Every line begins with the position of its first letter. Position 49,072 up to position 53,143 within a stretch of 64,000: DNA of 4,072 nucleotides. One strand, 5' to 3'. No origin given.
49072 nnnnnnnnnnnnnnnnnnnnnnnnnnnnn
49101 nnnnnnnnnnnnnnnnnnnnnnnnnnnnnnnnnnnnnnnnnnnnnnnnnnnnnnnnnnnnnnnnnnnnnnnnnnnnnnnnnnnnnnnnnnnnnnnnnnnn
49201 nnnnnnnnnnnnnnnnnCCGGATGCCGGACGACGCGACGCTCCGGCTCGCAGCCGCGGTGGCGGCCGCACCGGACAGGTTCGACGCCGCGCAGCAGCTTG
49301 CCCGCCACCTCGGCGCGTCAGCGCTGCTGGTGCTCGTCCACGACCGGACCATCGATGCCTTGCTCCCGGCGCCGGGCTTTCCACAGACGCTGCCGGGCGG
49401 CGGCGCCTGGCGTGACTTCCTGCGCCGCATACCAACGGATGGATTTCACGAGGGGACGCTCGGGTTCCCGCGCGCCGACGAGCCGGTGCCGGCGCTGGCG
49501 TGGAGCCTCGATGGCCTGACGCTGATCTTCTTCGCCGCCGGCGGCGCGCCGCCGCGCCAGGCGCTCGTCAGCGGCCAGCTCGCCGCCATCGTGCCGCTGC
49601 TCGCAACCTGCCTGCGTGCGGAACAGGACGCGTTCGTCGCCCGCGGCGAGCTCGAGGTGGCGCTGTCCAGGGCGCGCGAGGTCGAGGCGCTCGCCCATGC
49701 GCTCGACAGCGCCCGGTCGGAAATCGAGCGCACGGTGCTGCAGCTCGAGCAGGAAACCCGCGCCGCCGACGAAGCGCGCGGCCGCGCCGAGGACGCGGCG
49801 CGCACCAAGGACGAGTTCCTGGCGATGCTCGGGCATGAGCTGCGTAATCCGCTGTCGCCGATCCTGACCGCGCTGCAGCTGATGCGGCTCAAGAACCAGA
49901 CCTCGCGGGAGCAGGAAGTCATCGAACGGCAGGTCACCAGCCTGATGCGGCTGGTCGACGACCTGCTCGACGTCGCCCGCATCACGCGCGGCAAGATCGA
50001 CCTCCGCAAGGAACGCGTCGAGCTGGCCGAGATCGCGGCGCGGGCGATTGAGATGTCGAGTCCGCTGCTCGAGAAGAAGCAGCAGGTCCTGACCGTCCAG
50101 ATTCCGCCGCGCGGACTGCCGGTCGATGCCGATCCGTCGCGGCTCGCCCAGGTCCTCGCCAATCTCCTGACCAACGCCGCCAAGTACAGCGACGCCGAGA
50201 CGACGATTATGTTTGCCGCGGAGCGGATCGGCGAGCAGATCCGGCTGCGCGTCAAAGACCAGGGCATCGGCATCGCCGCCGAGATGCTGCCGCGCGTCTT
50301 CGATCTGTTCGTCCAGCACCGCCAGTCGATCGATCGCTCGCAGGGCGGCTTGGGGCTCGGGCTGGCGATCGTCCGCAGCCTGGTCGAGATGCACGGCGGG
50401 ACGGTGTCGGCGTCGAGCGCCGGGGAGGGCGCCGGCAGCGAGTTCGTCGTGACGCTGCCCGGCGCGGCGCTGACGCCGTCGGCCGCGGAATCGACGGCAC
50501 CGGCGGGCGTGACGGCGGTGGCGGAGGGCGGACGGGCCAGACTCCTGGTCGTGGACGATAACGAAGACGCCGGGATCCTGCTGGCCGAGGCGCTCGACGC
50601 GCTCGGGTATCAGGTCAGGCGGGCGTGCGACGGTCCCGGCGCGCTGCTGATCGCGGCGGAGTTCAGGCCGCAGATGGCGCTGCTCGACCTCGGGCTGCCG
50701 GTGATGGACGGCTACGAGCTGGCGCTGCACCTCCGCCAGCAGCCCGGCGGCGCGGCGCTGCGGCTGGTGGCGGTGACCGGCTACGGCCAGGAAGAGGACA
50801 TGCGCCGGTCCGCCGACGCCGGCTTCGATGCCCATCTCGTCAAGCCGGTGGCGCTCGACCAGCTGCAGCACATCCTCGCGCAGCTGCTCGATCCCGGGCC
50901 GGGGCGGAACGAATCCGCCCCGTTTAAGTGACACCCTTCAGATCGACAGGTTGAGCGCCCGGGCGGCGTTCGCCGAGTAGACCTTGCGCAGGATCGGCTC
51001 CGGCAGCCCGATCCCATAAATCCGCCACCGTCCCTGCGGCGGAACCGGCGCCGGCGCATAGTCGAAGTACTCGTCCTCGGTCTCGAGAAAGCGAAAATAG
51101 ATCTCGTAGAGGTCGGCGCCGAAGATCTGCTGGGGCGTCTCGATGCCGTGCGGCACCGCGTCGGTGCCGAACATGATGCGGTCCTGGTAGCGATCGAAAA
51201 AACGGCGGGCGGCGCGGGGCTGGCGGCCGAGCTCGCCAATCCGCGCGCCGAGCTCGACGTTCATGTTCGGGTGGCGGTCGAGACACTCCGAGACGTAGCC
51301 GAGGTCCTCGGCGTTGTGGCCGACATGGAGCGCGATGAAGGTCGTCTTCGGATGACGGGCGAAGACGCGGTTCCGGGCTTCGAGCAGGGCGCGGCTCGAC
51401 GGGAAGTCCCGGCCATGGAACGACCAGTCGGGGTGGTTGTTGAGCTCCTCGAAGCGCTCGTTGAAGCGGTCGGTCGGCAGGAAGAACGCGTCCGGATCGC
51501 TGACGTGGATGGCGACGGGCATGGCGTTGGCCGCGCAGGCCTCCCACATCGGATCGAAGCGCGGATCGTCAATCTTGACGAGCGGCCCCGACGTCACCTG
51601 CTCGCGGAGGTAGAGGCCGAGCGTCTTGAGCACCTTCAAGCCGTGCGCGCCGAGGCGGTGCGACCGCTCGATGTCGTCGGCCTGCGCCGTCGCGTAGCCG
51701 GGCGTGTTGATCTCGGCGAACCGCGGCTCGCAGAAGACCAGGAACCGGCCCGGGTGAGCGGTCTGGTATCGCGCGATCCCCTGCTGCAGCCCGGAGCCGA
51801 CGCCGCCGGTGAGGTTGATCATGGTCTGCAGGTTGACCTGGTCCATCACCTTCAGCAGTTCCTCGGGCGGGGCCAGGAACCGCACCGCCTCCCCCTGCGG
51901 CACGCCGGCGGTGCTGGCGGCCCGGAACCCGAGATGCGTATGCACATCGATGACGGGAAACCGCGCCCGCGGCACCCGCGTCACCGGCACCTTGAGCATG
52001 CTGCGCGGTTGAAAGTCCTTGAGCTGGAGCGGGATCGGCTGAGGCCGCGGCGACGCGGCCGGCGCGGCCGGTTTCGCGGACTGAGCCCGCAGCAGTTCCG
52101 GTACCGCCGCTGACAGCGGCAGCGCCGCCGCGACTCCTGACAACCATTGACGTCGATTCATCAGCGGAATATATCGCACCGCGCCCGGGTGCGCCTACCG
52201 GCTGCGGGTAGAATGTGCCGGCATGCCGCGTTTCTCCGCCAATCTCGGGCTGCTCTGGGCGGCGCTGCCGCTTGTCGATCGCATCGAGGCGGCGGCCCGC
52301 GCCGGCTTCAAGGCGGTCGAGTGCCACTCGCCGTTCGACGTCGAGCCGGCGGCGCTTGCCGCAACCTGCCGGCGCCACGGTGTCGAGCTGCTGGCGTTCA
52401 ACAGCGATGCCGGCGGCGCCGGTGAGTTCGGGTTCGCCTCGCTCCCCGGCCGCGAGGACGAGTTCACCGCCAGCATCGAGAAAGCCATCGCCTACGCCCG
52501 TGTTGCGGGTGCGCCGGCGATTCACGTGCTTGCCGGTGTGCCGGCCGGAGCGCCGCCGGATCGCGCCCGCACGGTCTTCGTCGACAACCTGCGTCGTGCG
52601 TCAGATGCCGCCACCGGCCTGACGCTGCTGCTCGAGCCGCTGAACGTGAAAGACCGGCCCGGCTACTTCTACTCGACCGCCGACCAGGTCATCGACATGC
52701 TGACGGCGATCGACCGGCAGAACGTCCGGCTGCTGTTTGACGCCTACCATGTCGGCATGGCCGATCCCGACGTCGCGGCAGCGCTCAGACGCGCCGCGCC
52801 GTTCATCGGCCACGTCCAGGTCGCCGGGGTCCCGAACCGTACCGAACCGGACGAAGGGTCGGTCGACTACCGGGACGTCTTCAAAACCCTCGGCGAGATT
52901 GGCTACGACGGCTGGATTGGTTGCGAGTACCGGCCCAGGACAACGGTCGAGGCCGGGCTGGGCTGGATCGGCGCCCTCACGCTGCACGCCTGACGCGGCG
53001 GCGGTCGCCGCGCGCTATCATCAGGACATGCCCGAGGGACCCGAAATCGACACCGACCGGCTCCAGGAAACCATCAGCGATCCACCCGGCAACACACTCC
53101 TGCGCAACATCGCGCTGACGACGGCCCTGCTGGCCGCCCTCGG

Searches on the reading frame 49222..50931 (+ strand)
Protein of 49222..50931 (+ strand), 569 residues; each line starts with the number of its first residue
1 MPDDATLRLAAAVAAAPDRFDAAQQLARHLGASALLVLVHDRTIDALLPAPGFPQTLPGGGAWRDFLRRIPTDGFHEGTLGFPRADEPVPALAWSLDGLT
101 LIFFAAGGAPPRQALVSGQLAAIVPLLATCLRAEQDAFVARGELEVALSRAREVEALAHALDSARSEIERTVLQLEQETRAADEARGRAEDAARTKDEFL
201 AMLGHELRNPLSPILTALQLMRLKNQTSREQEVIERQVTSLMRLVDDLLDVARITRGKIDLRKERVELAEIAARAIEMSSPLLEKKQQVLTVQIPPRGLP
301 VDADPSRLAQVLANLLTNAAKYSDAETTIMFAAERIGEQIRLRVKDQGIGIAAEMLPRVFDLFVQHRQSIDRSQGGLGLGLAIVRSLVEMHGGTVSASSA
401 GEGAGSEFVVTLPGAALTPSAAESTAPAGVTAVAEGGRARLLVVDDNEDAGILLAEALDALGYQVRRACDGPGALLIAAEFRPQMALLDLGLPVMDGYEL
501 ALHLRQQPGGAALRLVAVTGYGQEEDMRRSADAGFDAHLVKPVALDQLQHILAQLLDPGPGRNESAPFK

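Call 30: search_protein_families(library=pfam, proteins=[window:49222-50931:+], max_evalue=0.001)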
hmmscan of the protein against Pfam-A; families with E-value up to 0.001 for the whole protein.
window:49222-50931:+ (569 aa): 3 families
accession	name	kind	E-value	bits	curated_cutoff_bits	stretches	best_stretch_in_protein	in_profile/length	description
PF02518.31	HATPase_c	-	2e-27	96.3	26.4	1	304-413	2-108/111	Histidine kinase-, DNA gyrase B-, and HSP90-like ATPase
PF00072.30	Response_reg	-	6e-19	68.7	30.2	1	442-552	2-110/111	Response regulator receiver domain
PF00512.31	HisKA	-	5.1e-14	52.5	26.9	1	196-257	2-66/66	His Kinase A (phospho-acceptor) domain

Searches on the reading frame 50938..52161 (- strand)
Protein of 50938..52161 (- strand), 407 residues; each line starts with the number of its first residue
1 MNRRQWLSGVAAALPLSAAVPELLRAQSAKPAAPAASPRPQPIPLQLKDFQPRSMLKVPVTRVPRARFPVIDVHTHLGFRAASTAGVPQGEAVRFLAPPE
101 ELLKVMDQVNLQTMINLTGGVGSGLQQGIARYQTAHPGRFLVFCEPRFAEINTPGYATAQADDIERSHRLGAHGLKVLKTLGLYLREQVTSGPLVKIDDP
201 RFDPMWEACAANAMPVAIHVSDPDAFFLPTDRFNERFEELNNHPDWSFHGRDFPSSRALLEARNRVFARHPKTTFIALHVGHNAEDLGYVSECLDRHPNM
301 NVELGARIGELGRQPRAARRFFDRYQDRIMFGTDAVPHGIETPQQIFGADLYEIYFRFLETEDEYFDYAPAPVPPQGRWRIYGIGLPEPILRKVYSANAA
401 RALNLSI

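Call 29: search_protein_families(library=pfam, proteins=[window:50938-52161:-], max_evalue=0.001)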
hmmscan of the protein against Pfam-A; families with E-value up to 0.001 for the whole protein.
window:50938-52161:- (407 aa): 1 family
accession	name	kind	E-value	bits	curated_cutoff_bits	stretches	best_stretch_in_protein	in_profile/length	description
PF04909.20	Amidohydro_2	-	2.5e-20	73.9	26.4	1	71-405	1-289/289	Amidohydrolase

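Call 65: search_protein_families(library=ncbifam, proteins=[window:50938-52161:-], max_evalue=0.00001)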
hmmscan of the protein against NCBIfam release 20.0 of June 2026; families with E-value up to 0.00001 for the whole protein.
window:50938-52161:- (407 aa): 0 families

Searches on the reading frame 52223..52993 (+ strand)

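Call 30: search_protein_families(library=pfam, proteins=[window:52223-52993:+], max_evalue=0.001)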
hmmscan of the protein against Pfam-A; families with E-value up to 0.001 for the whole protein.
window:52223-52993:+ (256 aa): 1 family
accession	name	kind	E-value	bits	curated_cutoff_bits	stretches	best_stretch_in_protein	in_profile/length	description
PF01261.30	AP_endonuc_2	-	2e-46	159.2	31.1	1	21-249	1-246/249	Xylose isomerase-like TIM barrel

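Call 65: search_protein_families(library=ncbifam, proteins=[window:52223-52993:+], max_evalue=0.00001)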
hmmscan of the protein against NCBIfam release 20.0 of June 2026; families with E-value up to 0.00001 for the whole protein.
window:52223-52993:+ (256 aa): 7 families
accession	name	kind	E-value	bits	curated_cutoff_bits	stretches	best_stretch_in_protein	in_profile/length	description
NF043033.1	OxoTetrIsom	equivalog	7.9e-80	268.2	325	1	1-249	1-250/251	2-oxo-tetronate isomerase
TIGR03234.1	OH-pyruv-isom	equivalog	1.5e-72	244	353.45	1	2-249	1-253/254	hydroxypyruvate isomerase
NF007441.0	PRK09989.1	equivalog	5.8e-62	209.8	412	1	1-251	1-256/258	HPr family phosphocarrier protein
NF007444.0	PRK09997.1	equivalog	3.5e-54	184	465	1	1-250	1-255/258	hydroxypyruvate isomerase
NF041099.2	keto_glucon_epim_IolO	equivalog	3.3e-21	75.8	300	1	17-240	23-250/269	5-keto-L-gluconate epimerase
NF051856.1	PsicseEpim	equivalog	7.2e-15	55.5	300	1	118-235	128-244/287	D-psicose 3-epimerase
TIGR04379.1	myo_inos_iolE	equivalog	5.1e-11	42.7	290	0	207-233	237-263/290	myo-inosose-2 dehydratase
